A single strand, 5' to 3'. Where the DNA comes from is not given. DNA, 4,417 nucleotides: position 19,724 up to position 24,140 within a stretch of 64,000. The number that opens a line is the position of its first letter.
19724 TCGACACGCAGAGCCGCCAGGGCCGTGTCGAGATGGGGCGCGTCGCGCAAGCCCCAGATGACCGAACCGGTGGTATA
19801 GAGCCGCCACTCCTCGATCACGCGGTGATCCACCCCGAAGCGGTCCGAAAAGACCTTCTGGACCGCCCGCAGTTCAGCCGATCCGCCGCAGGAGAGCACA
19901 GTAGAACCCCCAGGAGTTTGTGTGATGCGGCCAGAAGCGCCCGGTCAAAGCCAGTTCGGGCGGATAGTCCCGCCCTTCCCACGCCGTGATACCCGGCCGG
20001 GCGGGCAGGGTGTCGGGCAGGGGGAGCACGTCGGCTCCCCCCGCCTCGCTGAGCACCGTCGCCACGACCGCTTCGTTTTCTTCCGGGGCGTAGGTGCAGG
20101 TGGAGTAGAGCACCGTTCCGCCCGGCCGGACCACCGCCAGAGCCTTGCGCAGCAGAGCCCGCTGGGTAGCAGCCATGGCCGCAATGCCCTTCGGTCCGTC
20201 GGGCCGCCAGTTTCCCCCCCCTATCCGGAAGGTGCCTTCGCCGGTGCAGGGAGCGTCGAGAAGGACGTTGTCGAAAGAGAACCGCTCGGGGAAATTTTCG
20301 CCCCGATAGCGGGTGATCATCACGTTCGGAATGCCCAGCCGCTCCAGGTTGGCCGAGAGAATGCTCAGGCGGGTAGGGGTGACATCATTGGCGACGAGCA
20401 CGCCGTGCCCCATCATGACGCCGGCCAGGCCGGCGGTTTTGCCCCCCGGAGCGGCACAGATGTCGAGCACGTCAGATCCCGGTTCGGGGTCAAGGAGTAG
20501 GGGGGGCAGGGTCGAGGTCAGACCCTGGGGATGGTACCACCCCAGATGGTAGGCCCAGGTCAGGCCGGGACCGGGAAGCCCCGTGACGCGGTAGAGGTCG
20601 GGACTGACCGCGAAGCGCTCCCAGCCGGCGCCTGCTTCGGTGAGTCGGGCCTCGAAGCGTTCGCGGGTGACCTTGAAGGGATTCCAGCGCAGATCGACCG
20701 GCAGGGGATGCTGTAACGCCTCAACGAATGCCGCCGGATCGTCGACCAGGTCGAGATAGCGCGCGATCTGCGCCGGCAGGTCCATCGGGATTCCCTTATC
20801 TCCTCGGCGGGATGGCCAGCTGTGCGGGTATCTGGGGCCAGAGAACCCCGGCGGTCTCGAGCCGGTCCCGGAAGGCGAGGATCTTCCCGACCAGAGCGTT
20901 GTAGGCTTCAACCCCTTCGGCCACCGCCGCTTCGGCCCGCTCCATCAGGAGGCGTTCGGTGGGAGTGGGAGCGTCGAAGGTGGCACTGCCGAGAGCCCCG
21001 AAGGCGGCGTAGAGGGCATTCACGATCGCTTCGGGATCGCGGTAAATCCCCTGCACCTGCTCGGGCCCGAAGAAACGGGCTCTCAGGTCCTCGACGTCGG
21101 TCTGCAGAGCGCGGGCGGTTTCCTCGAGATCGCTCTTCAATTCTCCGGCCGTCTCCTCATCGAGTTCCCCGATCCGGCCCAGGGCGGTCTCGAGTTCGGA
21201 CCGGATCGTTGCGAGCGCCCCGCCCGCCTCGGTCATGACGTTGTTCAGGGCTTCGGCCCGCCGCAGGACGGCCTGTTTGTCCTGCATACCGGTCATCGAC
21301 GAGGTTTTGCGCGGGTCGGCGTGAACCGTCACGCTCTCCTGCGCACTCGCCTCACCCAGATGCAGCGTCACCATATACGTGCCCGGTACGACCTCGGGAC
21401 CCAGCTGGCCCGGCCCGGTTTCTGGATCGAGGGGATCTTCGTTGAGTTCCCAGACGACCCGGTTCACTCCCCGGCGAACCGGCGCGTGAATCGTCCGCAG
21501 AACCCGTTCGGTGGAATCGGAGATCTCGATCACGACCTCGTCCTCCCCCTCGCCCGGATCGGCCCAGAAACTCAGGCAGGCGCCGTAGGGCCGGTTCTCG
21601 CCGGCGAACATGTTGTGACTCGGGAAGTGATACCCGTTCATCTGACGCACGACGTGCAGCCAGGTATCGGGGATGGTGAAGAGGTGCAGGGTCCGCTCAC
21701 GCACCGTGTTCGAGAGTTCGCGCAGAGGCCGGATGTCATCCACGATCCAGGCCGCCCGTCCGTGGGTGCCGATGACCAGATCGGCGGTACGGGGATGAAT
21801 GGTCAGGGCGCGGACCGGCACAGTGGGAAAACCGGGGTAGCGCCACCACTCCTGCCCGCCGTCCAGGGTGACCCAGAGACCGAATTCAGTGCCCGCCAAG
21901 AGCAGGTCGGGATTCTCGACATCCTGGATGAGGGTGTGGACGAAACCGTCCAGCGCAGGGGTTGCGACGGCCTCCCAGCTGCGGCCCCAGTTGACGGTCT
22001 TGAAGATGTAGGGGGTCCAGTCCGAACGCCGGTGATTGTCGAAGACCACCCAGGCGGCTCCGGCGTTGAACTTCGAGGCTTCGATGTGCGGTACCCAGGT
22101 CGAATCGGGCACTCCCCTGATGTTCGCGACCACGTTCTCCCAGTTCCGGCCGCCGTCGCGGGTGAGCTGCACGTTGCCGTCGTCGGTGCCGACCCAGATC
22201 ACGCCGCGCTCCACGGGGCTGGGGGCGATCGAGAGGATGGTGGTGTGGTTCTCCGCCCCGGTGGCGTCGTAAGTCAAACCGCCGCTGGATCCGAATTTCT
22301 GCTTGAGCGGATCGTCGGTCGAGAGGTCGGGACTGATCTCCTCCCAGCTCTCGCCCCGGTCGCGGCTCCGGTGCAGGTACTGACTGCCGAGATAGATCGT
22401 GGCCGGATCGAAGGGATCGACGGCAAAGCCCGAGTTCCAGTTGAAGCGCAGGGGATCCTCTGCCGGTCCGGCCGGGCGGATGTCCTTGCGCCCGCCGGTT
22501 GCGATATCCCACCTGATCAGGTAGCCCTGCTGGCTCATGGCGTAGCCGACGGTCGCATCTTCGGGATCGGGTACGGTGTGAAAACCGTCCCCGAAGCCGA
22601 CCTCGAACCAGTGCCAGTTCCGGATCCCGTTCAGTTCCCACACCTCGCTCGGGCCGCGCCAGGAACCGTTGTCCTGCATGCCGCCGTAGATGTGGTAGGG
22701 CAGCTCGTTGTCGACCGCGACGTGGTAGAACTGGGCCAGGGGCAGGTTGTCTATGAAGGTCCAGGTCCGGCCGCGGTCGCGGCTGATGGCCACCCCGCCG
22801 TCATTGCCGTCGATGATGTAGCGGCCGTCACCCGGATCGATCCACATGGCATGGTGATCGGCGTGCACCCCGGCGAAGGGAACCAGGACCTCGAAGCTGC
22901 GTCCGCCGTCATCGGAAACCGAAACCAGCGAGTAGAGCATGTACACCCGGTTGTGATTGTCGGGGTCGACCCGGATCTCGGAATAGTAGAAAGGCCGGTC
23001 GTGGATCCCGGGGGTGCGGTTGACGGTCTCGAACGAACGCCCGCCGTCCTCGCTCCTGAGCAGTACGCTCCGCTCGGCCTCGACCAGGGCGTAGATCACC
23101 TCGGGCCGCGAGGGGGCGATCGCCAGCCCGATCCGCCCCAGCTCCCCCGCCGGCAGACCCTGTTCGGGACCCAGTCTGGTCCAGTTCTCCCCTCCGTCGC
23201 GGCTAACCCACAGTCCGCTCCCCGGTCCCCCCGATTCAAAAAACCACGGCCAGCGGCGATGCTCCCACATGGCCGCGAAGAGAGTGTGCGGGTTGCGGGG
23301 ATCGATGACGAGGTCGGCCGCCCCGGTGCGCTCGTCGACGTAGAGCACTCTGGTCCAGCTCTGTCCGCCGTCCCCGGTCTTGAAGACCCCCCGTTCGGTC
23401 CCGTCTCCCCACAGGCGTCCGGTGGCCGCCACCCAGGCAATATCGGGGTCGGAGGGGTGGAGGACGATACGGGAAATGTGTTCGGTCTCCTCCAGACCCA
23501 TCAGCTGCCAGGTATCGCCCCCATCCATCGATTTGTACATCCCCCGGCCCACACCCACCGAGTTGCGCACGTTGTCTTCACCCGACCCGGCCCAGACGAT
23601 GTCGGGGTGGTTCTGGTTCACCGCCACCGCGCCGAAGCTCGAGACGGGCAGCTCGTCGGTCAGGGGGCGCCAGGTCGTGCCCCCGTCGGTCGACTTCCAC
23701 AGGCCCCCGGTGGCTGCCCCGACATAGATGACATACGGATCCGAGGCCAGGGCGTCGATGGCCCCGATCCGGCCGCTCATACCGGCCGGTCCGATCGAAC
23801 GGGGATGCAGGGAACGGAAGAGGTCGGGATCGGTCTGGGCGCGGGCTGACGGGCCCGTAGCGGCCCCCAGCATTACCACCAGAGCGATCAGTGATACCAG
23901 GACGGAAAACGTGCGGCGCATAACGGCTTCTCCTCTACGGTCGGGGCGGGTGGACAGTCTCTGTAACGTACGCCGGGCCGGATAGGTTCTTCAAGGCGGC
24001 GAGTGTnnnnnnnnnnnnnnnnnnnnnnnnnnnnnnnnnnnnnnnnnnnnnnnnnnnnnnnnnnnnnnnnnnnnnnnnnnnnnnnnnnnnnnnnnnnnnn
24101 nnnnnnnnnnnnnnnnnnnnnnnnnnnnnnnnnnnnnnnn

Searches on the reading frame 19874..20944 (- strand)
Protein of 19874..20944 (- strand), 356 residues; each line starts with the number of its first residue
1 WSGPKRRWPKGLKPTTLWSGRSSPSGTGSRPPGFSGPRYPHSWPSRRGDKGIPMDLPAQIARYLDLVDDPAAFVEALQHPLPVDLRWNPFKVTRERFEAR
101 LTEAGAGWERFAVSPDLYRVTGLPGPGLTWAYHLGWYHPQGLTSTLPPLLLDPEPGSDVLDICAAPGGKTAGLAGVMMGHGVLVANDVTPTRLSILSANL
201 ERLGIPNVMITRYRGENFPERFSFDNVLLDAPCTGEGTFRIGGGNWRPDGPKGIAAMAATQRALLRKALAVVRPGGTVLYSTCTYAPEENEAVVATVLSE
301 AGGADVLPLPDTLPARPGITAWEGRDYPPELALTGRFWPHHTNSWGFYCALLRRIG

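Call 90: search_protein_families(library=pfam, proteins=[window:19874-20944:-], max_evalue=0.00001)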
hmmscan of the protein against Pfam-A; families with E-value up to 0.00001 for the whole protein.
window:19874-20944:- (356 aa): 1 family
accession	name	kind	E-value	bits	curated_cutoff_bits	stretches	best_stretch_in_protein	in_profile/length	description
PF01189.24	Methyltr_RsmB-F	-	2.3e-44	151.9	27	1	149-353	2-199/199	16S rRNA methyltransferase RsmB/F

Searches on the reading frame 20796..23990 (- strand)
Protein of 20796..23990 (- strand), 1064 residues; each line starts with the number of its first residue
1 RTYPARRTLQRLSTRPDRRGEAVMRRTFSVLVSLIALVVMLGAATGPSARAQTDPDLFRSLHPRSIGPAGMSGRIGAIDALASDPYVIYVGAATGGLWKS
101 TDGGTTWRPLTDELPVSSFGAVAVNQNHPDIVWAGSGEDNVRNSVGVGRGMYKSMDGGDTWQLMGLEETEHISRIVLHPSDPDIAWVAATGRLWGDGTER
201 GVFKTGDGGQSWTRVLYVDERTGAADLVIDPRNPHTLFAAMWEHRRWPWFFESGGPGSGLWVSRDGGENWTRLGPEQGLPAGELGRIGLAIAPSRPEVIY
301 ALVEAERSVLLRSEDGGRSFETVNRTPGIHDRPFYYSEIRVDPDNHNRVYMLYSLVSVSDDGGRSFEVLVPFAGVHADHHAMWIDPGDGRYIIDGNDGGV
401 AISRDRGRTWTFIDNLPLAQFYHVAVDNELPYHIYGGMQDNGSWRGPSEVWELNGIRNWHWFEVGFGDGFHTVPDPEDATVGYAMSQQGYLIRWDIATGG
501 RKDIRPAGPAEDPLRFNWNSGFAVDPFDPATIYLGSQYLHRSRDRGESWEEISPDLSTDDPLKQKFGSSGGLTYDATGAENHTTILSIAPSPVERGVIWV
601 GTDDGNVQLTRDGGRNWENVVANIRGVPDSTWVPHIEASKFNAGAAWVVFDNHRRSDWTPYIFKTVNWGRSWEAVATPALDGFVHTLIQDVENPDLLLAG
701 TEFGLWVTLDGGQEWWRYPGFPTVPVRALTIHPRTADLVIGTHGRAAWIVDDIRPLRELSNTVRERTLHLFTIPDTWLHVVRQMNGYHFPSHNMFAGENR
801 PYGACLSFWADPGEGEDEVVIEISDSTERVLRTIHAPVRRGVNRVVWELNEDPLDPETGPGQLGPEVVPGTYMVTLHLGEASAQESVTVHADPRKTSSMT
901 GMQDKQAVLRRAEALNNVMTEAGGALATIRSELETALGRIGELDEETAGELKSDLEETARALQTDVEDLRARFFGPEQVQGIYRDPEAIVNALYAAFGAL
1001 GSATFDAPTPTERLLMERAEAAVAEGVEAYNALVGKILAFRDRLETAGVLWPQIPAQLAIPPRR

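Call 90: search_protein_families(library=pfam, proteins=[window:20796-23990:-], max_evalue=0.00001)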
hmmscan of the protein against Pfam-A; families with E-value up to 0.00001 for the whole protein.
window:20796-23990:- (1064 aa): 3 families
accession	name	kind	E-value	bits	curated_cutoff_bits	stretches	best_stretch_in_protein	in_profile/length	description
PF15902.12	Sortilin-Vps10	-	1.1e-22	81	33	2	151-273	3-112/446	Sortilin, neurotensin receptor 3,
PF02012.26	BNR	-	6.3e-09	34.9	27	0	261-271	1-11/12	BNR/Asp-box repeat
PF13088.12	BNR_2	-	8.4e-06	25.8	31.4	0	99-170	190-258/277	BNR repeat-like domain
